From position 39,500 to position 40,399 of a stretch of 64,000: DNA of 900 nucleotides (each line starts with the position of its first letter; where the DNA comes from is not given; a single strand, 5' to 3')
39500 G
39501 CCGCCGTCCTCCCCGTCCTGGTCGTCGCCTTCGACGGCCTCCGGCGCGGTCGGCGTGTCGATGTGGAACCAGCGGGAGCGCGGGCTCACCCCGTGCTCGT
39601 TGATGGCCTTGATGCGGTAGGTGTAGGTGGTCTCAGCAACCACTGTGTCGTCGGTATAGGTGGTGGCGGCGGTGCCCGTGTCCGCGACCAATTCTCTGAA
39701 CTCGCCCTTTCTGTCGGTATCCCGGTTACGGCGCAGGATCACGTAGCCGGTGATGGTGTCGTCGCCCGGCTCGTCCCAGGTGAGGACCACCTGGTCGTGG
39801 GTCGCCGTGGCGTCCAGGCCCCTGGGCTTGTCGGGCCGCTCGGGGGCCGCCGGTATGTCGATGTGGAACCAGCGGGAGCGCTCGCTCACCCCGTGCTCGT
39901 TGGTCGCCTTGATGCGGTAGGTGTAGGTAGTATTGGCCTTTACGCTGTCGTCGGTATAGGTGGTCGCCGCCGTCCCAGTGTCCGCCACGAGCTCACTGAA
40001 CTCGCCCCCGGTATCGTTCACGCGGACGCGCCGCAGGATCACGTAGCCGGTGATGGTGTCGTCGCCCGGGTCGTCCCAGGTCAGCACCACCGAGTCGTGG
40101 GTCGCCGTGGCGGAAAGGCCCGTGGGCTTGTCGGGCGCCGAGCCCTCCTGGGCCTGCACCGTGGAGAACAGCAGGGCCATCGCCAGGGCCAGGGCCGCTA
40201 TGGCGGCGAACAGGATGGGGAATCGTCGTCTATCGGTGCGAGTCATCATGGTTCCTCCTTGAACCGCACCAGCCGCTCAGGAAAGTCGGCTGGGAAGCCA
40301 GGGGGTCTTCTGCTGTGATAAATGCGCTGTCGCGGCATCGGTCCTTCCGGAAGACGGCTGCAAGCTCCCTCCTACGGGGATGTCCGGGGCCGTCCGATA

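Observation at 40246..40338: Duplication junction: truncated HTH gene fused through an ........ microhomology that now serves as the RBS of giant gene 1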

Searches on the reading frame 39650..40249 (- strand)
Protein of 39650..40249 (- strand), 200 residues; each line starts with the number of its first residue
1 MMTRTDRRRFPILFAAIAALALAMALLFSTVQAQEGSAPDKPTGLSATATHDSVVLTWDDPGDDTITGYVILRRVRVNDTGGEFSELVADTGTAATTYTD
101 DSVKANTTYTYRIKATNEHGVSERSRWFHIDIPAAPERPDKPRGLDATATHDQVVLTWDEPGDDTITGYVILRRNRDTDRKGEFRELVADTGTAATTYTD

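Call 54: find_homologous_proteins(query=window:39650-40249:-, max_evalue=1e-30)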
Query window:39650-40249:- (200 aa): 453 proteins with E <= 1e-30 among 1189 candidates; the best 120 are listed.
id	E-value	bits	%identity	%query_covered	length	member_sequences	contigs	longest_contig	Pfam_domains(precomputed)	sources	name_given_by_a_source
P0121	2.0e-149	512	87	100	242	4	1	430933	PF01108.24,PF25833.1,PF00041.28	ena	-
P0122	2.3e-146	502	76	80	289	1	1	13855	PF01108.24,PF25832.1,PF00041.28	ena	-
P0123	1.1e-140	484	68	97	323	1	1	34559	PF01108.24,PF25059.2,PF10342.16,PF25788.3,PF25833.1,PF00041.28,PF16656.12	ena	-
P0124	8.4e-133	458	78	100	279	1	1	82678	PF01108.24,PF25833.1,PF00041.28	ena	-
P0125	2.5e-132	457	82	100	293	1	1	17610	PF25833.1,PF00041.28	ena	-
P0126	4.6e-131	452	75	99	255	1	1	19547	PF25833.1,PF00041.28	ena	-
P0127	4.4e-126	436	71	100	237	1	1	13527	PF10342.16,PF25833.1,PF00041.28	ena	-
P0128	7.2e-126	435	74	84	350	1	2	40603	PF25059.2,PF25833.1,PF00041.28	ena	-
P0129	1.0e-124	432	65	92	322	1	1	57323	PF25059.2,PF10342.16,PF25788.3,PF25833.1,PF00041.28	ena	-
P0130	1.4e-124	431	77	81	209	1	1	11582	PF25832.1,PF10342.16,PF25833.1,PF00041.28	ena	-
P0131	7.5e-122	422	84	100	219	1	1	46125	PF25833.1,PF00041.28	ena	-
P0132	1.5e-120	418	65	79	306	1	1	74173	PF25833.1,PF00041.28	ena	-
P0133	8.8e-119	412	83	100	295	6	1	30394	PF01108.24,PF25833.1,PF00041.28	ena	-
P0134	2.4e-117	408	59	81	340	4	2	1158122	PF10342.16,PF25788.3,PF25833.1,PF00041.28,PF16656.12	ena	-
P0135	4.5e-116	403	78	77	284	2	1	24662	PF25833.1,PF00041.28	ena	-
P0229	9.1e-83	295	95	73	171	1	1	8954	PF00041.28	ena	-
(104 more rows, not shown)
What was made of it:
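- Tried and rejected: Giant-gene N-terminus search: it returned mostly short, frameshift-split fragments (call 54).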

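Call 55: find_encoding_contigs(protein=P0229, flank=10000, max_places=3)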
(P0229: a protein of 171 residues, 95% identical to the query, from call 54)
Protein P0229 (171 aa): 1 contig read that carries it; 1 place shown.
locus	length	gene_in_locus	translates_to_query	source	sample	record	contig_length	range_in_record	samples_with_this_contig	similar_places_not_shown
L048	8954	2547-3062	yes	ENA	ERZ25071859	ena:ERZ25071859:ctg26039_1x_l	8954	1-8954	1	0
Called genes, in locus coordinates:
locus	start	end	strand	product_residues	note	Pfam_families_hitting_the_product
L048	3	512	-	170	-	?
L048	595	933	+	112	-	-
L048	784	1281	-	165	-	-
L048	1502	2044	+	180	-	PF00041:fn3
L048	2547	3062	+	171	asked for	PF00041:fn3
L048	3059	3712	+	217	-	-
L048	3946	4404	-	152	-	-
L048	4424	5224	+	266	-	PF04151:PPC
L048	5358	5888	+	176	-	-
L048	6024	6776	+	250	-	PF03160:Calx-beta (weak)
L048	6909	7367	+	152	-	-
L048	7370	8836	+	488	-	PF12733:Cadherin-like, PF04151:PPC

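Call 56: find_encoding_contigs(protein=P0121, flank=10000, max_places=3)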
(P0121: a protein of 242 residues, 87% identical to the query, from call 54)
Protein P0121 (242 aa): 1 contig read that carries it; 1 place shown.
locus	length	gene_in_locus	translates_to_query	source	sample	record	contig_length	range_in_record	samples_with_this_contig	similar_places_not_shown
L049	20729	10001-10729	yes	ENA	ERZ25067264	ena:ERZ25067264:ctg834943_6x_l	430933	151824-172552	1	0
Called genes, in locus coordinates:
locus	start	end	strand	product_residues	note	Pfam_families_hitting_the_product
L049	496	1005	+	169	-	PF02518:HATPase_c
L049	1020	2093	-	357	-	PF01548:DEDD_Tnp_IS110, PF02371:Transposase_20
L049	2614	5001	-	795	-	PF01590:GAF, PF13185:GAF_2, PF00989:PAS, PF13426:PAS_9 (faint), PF00512:HisKA, PF02518:HATPase_c, PF00072:Response_reg, PF00486:Trans_reg_C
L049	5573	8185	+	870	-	PF00041:fn3 (faint)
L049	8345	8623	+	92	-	PF01527:HTH_Tnp_1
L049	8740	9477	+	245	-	PF13276:HTH_21, PF24764:rva_4 (faint), PF13358:DDE_3 (faint), PF00665:rve, PF13683:rve_3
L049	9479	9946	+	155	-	PF00041:fn3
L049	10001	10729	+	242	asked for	PF01108:Tissue_fac (faint), PF00041:fn3, PF25833:Fn3_SaeA_3rd (faint), PF00041:fn3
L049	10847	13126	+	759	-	PF23623:GBD_IRG7_N (faint), PF04151:PPC (weak)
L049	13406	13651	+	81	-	-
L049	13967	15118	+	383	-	-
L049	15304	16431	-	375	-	PF01047:MarR (faint), PF01381:HTH_3 (weak), PF04545:Sigma70_r4 (faint), PF12802:MarR_2 (faint), PF12844:HTH_19 (faint), PF13384:HTH_23 (faint), PF13560:HTH_31, PF01381:HTH_3, +11 more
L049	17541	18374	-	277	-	-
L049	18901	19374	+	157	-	-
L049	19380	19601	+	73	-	-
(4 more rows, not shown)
